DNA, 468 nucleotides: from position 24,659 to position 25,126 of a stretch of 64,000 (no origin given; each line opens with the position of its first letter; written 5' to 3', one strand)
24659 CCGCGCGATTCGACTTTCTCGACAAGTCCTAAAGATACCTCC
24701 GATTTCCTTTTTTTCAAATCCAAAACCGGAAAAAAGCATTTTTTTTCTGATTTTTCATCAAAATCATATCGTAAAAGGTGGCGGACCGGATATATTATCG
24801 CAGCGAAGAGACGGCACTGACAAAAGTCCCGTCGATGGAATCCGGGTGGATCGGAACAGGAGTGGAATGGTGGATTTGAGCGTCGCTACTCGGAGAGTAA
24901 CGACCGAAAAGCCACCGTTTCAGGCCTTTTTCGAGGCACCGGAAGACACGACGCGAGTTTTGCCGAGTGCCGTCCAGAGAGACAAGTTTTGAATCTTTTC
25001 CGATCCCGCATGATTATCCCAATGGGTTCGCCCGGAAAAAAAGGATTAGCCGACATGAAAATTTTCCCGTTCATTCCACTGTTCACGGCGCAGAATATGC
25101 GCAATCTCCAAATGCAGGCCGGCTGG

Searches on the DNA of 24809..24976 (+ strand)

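Call 37: build_rna_model(alignment_id=A2)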
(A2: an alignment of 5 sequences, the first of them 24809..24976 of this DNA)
Model R1 built from alignment A2 (5 sequences, 175 columns); structure: RNAalifold consensus.
model positions 168; base pairs 67; branch points 0; effective number of sequences 0.73; information 0.591 bits per position. Calibrated on 0.2 Mb of random sequence (short: E-values are rough).
structure used (alignment columns):
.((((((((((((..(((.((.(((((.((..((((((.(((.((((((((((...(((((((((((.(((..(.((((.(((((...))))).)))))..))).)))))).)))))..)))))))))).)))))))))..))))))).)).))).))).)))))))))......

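Call 38: search_with_rna_model(model_id=R1, source=window, filters=off, max_evalue=10)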
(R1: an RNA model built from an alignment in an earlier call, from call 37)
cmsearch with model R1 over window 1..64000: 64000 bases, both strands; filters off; matches with E-value up to 10: 68.
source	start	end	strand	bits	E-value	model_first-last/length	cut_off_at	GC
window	53798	53964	+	186.4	2.9e-40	1-168/168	no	0.53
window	25666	25834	+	176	6.6e-38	1-168/168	no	0.61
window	24809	24976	+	171.1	8.2e-37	1-168/168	no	0.57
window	42109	42276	+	168.9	2.6e-36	1-168/168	no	0.57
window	42280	42447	+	168.9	2.6e-36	1-168/168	no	0.57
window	41937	42105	+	127.9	5.1e-27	1-168/168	no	0.55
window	53797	53963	-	94.7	1.6e-19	1-168/168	no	0.53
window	24808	24975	-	72.6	1.7e-14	1-168/168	no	0.57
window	42108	42275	-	67.3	2.6e-13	1-168/168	no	0.57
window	42279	42446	-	67.3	2.6e-13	1-168/168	no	0.57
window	25665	25833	-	64.9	9.4e-13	1-168/168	no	0.61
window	57444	57610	+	37.9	1.2e-06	1-168/168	no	0.47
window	41936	42104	-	17.8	0.043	1-168/168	no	0.54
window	15733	15825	+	16.8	0.072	1-168/168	no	0.68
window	12997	13050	+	16.1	0.1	1-168/168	no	0.44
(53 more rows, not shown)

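Call 39: search_with_rna_model(model_id=R1, sources=[L001, L002, L003, L004, L005], filters=off, max_evalue=10)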
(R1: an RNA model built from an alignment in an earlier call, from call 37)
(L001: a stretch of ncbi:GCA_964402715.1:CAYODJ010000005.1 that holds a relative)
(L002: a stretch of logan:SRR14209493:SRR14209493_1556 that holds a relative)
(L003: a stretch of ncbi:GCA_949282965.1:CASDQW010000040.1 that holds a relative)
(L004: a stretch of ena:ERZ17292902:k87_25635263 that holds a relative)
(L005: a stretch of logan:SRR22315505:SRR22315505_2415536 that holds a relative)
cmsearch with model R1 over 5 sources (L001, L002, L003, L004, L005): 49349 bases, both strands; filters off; matches with E-value up to 10: 107.
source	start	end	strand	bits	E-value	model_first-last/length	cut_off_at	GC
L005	1583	1697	+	82.4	7.8e-17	27-141/168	no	0.54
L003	11828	11865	+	15.5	0.11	1-168/168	no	0.58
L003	11824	11867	-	14.1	0.24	1-168/168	no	0.52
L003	867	965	+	13.2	0.37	1-168/168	no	0.56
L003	1322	1364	+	12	0.7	1-168/168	no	0.65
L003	1321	1436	-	11.7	0.81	1-168/168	no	0.61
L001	2416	2443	-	10.8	1.3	1-168/168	no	0.61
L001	2417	2444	+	10.8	1.3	1-168/168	no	0.57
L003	10347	10411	-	10.6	1.4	1-168/168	no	0.49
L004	4216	4280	-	10.6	1.4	1-168/168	no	0.49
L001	5888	5948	-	10.5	1.5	1-168/168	no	0.61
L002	1675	1735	-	10.5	1.5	1-168/168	no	0.61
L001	14315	14351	+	10.5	1.5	1-168/168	no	0.43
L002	10102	10138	+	10.5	1.5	1-168/168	no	0.43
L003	3493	3576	-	10.3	1.7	1-168/168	no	0.6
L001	8554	8655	-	10.2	1.7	1-168/168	no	0.68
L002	4341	4442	-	10.2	1.7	1-168/168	no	0.68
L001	14314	14350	-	10.1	1.8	1-168/168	no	0.46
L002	10101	10137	-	10.1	1.8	1-168/168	no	0.46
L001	8073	8151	-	10.1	1.9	1-168/168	no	0.68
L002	3860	3938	-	10.1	1.9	1-168/168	no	0.68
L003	9010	9108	+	9.8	2.1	1-168/168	no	0.63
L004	2879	2977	+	9.8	2.1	1-168/168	no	0.63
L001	13967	14107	-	9.8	2.2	1-168/168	no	0.65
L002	9754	9894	-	9.8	2.2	1-168/168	no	0.65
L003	5730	5796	-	9.7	2.3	1-168/168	no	0.69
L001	5252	5296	+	9.4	2.7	1-168/168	no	0.69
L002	1039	1083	+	9.4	2.7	1-168/168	no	0.69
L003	866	964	-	9.2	3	1-168/168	no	0.57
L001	1700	1870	+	9.1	3.2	1-168/168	no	0.59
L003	6029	6081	+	9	3.4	1-168/168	no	0.72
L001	9004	9092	+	8.8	3.6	1-168/168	no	0.67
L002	4791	4879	+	8.8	3.6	1-168/168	no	0.67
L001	8074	8152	+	8.7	3.9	1-168/168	no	0.68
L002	3861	3939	+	8.7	3.9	1-168/168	no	0.68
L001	12547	12660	+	8.7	3.9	1-168/168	no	0.57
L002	8334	8447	+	8.7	3.9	1-168/168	no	0.57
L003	1621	1669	-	8.6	4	1-168/168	no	0.76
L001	11569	11650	-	8.6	4.1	1-168/168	no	0.62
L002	7356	7437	-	8.6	4.1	1-168/168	no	0.62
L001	13801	13874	-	8.5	4.2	1-168/168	no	0.58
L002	9588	9661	-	8.5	4.2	1-168/168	no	0.58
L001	10053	10142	-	8.5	4.4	1-168/168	no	0.67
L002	5840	5929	-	8.5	4.4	1-168/168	no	0.67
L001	14464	14524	-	8.5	4.4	1-168/168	no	0.67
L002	10251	10311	-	8.5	4.4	1-168/168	no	0.67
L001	3731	3872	+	8.4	4.6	1-168/168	no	0.66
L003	1595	1670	+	8.3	4.7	1-168/168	no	0.66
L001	4172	4249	-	8.3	4.9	1-168/168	no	0.67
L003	5789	5846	+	8.2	5.1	1-168/168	no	0.6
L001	10620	10746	+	8.2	5.2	1-168/168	no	0.62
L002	6407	6533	+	8.2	5.2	1-168/168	no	0.62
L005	153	227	+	8.1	5.4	1-168/168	no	0.53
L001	9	60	-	8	5.5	1-168/168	no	0.67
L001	5251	5295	-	8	5.6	1-168/168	no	0.69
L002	1038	1082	-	8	5.6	1-168/168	no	0.69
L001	8173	8206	+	7.9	5.8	1-168/168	no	0.65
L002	3960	3993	+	7.9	5.8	1-168/168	no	0.65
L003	7075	7170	-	7.9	6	1-168/168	no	0.64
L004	944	1039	-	7.9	6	1-168/168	no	0.64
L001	14754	14812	+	7.9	6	1-168/168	no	0.53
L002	10541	10599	+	7.9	6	1-168/168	no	0.53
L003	10677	10731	-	7.9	6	1-168/168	no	0.62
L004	4546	4600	-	7.9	6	1-168/168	no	0.62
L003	7456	7535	+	7.7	6.4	1-168/168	no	0.59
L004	1325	1404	+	7.7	6.4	1-168/168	no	0.59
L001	504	588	-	7.7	6.5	1-168/168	no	0.71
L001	8910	8970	-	7.6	7.1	1-168/168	no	0.56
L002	4697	4757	-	7.6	7.1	1-168/168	no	0.56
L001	4130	4203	+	7.5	7.2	1-168/168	no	0.73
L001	13283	13313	-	7.5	7.3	1-168/168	no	0.61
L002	9070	9100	-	7.5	7.3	1-168/168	no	0.61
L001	4007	4058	-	7.5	7.4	1-168/168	no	0.6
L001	7907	7972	+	7.4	7.6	1-168/168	no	0.67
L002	3694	3759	+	7.4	7.6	1-168/168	no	0.67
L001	5086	5117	+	7.4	7.7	1-168/168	no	0.81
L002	873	904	+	7.4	7.7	1-168/168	no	0.81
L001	13134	13210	+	7.4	7.7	1-168/168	no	0.55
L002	8921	8997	+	7.4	7.7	1-168/168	no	0.55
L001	9668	9725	-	7.4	7.8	1-168/168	no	0.67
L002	5455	5512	-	7.4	7.8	1-168/168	no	0.67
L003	11125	11175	+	7.4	7.8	1-168/168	no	0.75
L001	15798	15864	+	7.3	8.1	1-168/168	no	0.61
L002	11585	11651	+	7.3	8.1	1-168/168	no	0.61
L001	8172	8205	-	7.3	8.2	1-168/168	no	0.68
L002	3959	3992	-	7.3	8.2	1-168/168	no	0.68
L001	9381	9443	-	7.2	8.4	1-168/168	no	0.68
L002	5168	5230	-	7.2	8.4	1-168/168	no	0.68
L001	6496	6557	+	7.2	8.4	1-168/168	no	0.69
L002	2283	2344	+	7.2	8.4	1-168/168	no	0.69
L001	1513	1563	-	7.2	8.5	1-168/168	no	0.63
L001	792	906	-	7.2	8.6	1-168/168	no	0.66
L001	6423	6530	-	7.2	8.7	1-168/168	no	0.69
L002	2210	2317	-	7.2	8.7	1-168/168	no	0.69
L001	341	428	+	7.2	8.7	1-168/168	no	0.65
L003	7895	7936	-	7.1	8.8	1-168/168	no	0.62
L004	1764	1805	-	7.1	8.8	1-168/168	no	0.62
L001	12853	12882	+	7.1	8.8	1-168/168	no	0.7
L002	8640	8669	+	7.1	8.8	1-168/168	no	0.7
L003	3495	3576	+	7.1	8.8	1-168/168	no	0.59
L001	7404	7432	-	7.1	8.9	1-168/168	no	0.66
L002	3191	3219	-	7.1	8.9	1-168/168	no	0.66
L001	9632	9660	+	7.1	9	1-168/168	no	0.83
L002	5419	5447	+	7.1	9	1-168/168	no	0.83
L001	5090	5112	-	7.1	9.1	75-97/168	no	0.87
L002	877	899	-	7.1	9.1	75-97/168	no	0.87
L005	1597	1686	-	6.9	10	40-130/168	no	0.54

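Call 67: search_with_rna_model(model_id=R1, sources=[L006, L007, L008, L009, L010, L011, L012, L013, L014, L015, L016, L017, L018, L019, L020, L021], max_evalue=0.1)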
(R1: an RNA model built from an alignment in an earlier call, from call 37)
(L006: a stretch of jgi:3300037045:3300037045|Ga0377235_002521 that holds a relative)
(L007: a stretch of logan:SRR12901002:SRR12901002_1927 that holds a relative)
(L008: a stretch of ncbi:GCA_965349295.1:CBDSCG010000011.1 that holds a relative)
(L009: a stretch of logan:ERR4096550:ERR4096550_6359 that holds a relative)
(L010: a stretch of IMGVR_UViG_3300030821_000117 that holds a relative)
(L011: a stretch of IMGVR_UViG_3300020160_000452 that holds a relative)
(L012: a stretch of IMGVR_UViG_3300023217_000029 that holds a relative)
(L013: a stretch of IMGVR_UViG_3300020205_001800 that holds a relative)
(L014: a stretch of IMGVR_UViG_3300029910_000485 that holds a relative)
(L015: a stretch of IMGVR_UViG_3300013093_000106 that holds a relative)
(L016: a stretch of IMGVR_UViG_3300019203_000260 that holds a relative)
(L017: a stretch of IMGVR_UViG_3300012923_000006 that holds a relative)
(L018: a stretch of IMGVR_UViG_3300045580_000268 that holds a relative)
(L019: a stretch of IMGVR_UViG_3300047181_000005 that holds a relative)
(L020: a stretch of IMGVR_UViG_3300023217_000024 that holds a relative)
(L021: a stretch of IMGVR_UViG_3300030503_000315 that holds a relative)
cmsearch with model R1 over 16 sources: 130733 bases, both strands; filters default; matches with E-value up to 0.1: 1.
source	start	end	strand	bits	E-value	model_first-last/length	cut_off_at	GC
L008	3806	3971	+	75.1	9.3e-15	1-168/168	no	0.42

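Call 73: search_with_rna_model(model_id=R1, sources=[L022, L023, L024, L025, L026, L027, L028], max_evalue=1, filters=off)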
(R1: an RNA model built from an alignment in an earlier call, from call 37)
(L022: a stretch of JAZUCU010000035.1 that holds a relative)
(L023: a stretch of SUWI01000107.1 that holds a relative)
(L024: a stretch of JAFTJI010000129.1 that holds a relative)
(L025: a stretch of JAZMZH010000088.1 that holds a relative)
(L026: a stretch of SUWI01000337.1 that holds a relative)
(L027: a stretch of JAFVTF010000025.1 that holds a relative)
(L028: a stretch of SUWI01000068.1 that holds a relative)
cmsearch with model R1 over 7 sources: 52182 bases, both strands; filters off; matches with E-value up to 1: 16.
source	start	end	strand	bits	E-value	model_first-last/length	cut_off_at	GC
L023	5597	5764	-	128.2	3.5e-27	1-168/168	no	0.49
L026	2925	3092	+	126.2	1e-26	1-168/168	no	0.48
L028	2150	2317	-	124.2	2.8e-26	1-168/168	no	0.51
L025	4539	4705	-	115.2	3.1e-24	1-168/168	no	0.54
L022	2755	2922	-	73.9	6.9e-15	1-168/168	no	0.4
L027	761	928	+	72.9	1.2e-14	1-168/168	no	0.38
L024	2915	3083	+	60.8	6.5e-12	1-168/168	no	0.39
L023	5598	5765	+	60.4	8e-12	1-168/168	no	0.49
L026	2924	3091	-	55.7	9.4e-11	1-168/168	no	0.49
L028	2151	2318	+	49.8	2e-09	1-168/168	no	0.51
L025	4540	4706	+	42.3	9.9e-08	1-168/168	no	0.54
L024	2914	3082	-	37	1.6e-06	1-168/168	no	0.39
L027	760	927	-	31.4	3e-05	1-168/168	no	0.38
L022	2760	2919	+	29.4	8.3e-05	1-168/168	no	0.38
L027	1899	1938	+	17.4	0.044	1-168/168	no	0.45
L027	1898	1937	-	15.6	0.11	1-168/168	no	0.45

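Call 75: search_with_rna_model(model_id=R1, sources=[window, L008, L022, L023, L024, L025, L026, L027, L028, L029, L030, L031, L032, L033, L034, L035], max_evalue=1e-12, make_alignment=true)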
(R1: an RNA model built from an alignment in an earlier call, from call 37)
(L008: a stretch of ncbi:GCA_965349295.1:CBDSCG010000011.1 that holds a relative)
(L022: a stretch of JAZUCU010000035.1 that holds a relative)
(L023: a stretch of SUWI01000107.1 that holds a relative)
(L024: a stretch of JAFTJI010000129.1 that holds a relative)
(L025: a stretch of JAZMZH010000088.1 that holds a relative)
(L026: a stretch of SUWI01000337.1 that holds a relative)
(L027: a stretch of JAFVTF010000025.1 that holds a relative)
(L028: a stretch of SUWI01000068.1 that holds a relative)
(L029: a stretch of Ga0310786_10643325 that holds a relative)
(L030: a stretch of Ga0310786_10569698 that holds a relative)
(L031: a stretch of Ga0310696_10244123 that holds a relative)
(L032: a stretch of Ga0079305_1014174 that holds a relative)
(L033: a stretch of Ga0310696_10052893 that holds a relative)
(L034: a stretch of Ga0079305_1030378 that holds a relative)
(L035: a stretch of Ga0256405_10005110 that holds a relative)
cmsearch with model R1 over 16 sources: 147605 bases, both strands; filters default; matches with E-value up to 1e-12: 22.
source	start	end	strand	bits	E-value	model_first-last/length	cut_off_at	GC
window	53798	53964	+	186.4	6.6e-40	1-168/168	no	0.53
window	25666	25834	+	176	1.5e-37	1-168/168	no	0.61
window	24809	24976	+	171.1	1.9e-36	1-168/168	no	0.57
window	42109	42276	+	168.9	6e-36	1-168/168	no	0.57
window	42280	42447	+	168.9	6e-36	1-168/168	no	0.57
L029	915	1082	+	128.8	7.2e-27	1-168/168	no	0.5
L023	5597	5764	-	128.2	9.7e-27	1-168/168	no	0.49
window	41937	42105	+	127.9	1.2e-26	1-168/168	no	0.55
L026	2925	3092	+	126.2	2.8e-26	1-168/168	no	0.48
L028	2150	2317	-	124.2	8e-26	1-168/168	no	0.51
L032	852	1019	-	120.7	5.1e-25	1-168/168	no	0.5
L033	1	163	+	115.7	6.6e-24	6-168/168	5'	0.48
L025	4539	4705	-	115.2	8.6e-24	1-168/168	no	0.54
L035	3371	3539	+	111.7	5.5e-23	1-168/168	no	0.44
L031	19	186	+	108.6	2.7e-22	1-168/168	no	0.46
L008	3806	3971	+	75.1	1e-14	1-168/168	no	0.42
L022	2755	2922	-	74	1.9e-14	1-168/168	no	0.4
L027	761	928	+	72.9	3.4e-14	1-168/168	no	0.38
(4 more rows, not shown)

Alignment A6: 22 matches aligned to the model, 180 columns, each read 5' to 3' on its own strand. Consensus structure (alignment columns), stored with it:
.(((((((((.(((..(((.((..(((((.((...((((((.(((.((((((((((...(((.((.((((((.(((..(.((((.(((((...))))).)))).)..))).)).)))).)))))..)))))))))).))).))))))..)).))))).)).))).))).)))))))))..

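Call 79: build_rna_model(alignment_id=A7)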
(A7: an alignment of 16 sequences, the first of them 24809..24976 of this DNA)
Model R2 built from alignment A7 (16 sequences, 179 columns); structure: RNAalifold consensus.
model positions 167; base pairs 51; branch points 0; effective number of sequences 2.07; information 0.59 bits per position. Calibrated on 0.2 Mb of random sequence (short: E-values are rough).
structure used (alignment columns):
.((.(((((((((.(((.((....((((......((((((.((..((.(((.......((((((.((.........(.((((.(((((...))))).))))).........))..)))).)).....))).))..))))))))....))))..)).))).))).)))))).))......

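Call 80: search_with_rna_model(model_id=R2, sources=[window, L001, L003, L006, L007, L008, L009, L022, L023, L024, L025, L026, L027, L028, L029, L030, L031, L032, L033, L034, L035], max_evalue=0.05)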
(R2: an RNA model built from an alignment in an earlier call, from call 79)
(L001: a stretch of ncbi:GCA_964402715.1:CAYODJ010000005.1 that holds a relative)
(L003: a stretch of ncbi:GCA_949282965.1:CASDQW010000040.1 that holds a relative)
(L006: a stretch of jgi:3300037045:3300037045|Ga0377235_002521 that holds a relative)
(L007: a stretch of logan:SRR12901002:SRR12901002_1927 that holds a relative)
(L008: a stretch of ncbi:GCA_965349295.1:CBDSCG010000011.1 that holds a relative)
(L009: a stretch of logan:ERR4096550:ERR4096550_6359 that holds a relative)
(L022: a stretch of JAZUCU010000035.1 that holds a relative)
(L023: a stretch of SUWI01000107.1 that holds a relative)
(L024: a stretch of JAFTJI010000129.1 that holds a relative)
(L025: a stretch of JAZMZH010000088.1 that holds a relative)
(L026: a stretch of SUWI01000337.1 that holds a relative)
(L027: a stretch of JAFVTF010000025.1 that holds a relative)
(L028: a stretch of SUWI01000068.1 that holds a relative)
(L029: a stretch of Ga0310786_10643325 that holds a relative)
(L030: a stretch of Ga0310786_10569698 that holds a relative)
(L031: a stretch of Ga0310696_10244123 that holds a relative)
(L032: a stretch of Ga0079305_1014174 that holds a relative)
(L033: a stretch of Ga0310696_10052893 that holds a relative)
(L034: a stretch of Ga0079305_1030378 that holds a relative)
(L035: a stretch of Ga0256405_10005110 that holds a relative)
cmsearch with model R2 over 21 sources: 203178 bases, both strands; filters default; matches with E-value up to 0.05: 41.
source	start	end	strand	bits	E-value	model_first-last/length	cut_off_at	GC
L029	915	1082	+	182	3.1e-39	1-167/167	no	0.5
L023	5597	5764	-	179.7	1e-38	1-167/167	no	0.49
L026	2925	3092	+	176.8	4.7e-38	1-167/167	no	0.48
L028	2150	2317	-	176.1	6.8e-38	1-167/167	no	0.51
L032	852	1019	-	175.5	9.1e-38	1-167/167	no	0.5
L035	3371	3539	+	166.2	1.3e-35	1-167/167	no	0.44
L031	19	186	+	165.9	1.5e-35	1-167/167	no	0.46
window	53798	53964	+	161.5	1.5e-34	1-167/167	no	0.53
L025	4539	4705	-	160.8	2.1e-34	1-167/167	no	0.54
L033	1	163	+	160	3.3e-34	6-167/167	5'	0.48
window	42109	42276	+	155.2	4.2e-33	1-167/167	no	0.57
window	42280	42447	+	155.2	4.2e-33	1-167/167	no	0.57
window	24809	24976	+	148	1.8e-31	1-167/167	no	0.57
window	25666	25834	+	145.1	8.2e-31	1-167/167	no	0.61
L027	761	928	+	140.6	9.1e-30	1-167/167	no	0.38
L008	3806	3971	+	131.8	9.4e-28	1-167/167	no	0.42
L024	2915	3083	+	127.2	1.1e-26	1-167/167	no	0.39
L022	2756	2921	-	124.8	3.7e-26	1-167/167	no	0.4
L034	1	110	+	95.8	1.6e-19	59-167/167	5'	0.52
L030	1173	1275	-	89.6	4.2e-18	65-167/167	5'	0.49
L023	5598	5765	+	62.2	7.5e-12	1-167/167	no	0.49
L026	2924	3091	-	60.4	2e-11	1-167/167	no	0.49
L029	914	1081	-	57.7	8.3e-11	1-167/167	no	0.49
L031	18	185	-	51.6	2e-09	1-167/167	no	0.45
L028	2151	2318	+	50.9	3e-09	1-167/167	no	0.51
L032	853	1020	+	49.7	5.7e-09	1-167/167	no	0.51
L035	3370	3538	-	49.1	7.8e-09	1-167/167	no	0.44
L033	1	162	-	46.3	3.3e-08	1-161/167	3'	0.48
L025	4540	4706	+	39.3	1.3e-06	1-167/167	no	0.54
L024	2914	3082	-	38.3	2.3e-06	1-167/167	no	0.39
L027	760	927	-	34.9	1.4e-05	1-167/167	no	0.38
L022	2757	2922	+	33.1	3.5e-05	1-167/167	no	0.4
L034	1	109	-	24.8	0.0027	1-112/167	3'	0.51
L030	1174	1275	+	24.1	0.0039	1-105/167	3'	0.49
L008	3805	3970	-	20.7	0.024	1-167/167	no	0.42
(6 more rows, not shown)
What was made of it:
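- On MITE (miniature inverted-repeat transposable element): Several metagenome contigs end inside the element (call 80).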
